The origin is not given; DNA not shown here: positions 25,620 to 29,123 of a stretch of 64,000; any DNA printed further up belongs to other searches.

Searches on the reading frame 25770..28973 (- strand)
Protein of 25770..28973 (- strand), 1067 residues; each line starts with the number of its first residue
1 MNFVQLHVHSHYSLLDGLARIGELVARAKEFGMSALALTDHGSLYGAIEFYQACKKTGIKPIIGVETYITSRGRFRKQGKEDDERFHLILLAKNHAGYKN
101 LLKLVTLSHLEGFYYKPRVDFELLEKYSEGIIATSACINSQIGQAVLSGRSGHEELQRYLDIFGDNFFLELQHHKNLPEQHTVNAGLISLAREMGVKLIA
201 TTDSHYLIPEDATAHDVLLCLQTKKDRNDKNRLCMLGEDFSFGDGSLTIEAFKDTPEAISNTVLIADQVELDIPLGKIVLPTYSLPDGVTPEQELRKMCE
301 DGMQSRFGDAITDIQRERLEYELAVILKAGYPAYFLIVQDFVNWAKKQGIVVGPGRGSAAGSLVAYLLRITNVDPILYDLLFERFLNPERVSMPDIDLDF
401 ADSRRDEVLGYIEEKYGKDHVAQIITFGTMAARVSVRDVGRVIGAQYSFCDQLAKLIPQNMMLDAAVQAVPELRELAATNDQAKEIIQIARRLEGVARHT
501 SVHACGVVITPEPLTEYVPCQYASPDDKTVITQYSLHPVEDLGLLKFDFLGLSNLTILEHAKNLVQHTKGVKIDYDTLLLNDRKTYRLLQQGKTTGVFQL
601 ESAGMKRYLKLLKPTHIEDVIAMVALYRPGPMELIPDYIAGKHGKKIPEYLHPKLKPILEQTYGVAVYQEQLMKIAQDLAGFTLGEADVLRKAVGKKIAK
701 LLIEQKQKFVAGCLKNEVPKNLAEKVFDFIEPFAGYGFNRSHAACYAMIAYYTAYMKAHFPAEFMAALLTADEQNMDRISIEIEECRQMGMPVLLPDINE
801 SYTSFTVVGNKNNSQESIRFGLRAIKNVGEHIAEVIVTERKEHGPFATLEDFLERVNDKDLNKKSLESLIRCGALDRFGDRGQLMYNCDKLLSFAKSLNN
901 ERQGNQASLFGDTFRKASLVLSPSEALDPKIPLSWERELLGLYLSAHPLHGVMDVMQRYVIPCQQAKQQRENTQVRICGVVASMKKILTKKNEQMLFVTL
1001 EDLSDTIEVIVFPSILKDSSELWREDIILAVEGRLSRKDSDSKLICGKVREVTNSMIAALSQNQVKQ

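Call 69: search_protein_families(library=pfam, proteins=[window:25770-28973:-], max_evalue=0.00001)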
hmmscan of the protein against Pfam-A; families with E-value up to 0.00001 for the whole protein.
window:25770-28973:- (1067 aa): 5 families
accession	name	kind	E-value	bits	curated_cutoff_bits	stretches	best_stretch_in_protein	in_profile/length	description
PF07733.18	DNA_pol3_alpha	-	4.5e-105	351.4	23.9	1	293-551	1-260/260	Bacterial DNA polymerase III alpha NTPase domain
PF17657.6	DNA_pol3_finger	-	3.8e-61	205.7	22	1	554-716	1-165/166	Bacterial DNA polymerase III alpha subunit finger domain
PF02811.25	PHP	-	3.3e-56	190.6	26.4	1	6-174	2-164/164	PHP domain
PF14579.12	HHH_6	-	5.7e-29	100.6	25.6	1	790-883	1-89/90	Helix-hairpin-helix motif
PF01336.31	tRNA_anti-codon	-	1.3e-08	35.1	27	1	975-1047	1-70/75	OB-fold nucleic acid binding domain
